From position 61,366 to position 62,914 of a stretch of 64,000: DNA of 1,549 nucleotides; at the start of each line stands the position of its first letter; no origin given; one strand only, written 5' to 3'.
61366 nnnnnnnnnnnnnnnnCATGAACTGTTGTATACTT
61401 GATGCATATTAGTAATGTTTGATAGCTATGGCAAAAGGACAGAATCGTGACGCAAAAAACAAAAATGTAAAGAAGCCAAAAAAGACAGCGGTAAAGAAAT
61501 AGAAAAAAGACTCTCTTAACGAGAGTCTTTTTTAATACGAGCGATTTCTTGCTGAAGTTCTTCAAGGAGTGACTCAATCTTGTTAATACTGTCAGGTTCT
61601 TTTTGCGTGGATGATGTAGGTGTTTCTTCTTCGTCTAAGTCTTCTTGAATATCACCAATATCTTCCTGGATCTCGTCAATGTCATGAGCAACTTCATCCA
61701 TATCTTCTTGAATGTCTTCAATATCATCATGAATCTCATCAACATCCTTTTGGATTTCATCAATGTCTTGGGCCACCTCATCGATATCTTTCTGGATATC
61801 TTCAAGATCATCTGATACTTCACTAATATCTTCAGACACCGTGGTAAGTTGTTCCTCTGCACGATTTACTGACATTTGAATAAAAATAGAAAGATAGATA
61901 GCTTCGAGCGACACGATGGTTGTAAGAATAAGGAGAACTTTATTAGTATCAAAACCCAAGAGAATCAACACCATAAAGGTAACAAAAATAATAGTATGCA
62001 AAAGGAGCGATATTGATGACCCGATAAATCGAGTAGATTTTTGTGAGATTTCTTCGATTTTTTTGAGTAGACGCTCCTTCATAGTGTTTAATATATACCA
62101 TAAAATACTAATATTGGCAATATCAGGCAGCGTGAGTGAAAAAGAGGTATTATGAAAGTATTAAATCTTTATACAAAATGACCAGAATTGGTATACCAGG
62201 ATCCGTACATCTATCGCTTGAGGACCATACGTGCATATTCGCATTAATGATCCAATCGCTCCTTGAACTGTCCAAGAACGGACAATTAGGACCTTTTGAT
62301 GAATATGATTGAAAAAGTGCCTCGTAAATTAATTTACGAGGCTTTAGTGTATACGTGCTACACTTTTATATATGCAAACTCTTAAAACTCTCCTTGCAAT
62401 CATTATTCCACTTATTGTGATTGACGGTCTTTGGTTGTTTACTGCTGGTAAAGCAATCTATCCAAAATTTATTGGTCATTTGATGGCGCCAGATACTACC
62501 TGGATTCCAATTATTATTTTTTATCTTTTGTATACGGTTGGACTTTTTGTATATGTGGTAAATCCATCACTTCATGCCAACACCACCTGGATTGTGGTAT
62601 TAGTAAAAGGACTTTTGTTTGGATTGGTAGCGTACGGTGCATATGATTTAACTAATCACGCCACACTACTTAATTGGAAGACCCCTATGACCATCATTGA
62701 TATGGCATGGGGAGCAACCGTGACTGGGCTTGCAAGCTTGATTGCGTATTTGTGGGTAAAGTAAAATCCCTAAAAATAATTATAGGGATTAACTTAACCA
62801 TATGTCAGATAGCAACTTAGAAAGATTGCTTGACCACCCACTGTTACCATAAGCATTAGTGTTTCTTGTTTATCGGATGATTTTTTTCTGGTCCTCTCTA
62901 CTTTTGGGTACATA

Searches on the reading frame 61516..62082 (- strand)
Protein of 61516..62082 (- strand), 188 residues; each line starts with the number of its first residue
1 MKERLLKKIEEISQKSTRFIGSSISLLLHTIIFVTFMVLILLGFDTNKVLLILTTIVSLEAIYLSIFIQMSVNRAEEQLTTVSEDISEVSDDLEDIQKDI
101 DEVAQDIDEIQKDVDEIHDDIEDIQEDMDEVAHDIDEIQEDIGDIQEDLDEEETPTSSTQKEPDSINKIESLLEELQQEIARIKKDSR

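Call 72: search_protein_families(library=pfam, proteins=[window:61516-62082:-], max_evalue=0.001)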
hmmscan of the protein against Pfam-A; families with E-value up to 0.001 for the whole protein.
window:61516-62082:- (188 aa): 22 families
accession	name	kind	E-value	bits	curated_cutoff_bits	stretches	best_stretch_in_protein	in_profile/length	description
PF06009.19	Laminin_II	-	4.3e-06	27.2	33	1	77-184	3-110/138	Laminin Domain II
PF00015.26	MCPsignal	-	5.5e-06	26.8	34.6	1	89-161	91-163/172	Methyl-accepting chemotaxis protein (MCP) signalling domain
PF06210.16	DUF1003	-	8e-06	26.4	27.4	1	21-118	2-100/103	Protein of unknown function (DUF1003)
PF06103.16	DUF948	-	1.3e-05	25.8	37.2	1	56-121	5-70/89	Bacterial protein of unknown function (DUF948)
PF05531.17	NPV_P10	-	1.7e-05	25.7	29.8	1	94-156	7-72/75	Nucleopolyhedrovirus P10 protein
PF10241.14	KxDL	-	1.7e-05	25.5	27.2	0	74-114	38-78/86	Uncharacterized conserved protein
PF04136.21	COG3_N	-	2.1e-05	24.9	27.9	0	72-124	6-58/147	Conserved oligomeric Golgi complex subunit 3, N-terminal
PF05055.17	DUF677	-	2.1e-05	24.1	29.1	1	2-151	166-313/336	Protein of unknown function (DUF677)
PF25762.1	HAUS1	-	2.5e-05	24.6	40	1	71-185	108-226/236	HAUS augmin-like complex subunit 1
PF06419.17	COG6_N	-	2.7e-05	24.7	27.4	0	79-130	35-86/114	Conserved oligomeric complex COG6, N-terminal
PF07889.17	DUF1664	-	8.6e-05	23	34.6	1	72-147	43-115/124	Protein of unknown function (DUF1664)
PF06160.17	EzrA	-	0.00013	20.9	39.6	1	76-126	443-493/557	Septation ring formation regulator, EzrA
PF06008.19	Laminin_I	-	0.00015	22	34.6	1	75-178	38-136/259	Laminin Domain I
PF05377.16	FlaC_arch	-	0.00016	22.5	27.8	0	107-144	2-39/55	Flagella accessory protein C (FlaC)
PF04108.17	ATG17_like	-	0.00021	21.3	43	0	108-184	112-186/355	Autophagy protein ATG17-like domain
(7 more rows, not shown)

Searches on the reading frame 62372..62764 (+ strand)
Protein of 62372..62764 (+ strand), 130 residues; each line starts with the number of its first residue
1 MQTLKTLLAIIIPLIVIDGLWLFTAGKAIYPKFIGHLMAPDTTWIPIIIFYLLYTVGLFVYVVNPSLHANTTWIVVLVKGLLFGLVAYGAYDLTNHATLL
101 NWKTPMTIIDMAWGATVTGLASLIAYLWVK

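Call 72: search_protein_families(library=pfam, proteins=[window:62372-62764:+], max_evalue=0.001)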
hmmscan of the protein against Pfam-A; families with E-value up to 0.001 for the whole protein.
window:62372-62764:+ (130 aa): 1 family
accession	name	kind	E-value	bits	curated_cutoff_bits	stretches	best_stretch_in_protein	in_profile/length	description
PF09945.14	DUF2177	-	2.1e-36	125.2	26.9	1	4-127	2-124/124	Predicted membrane protein (DUF2177)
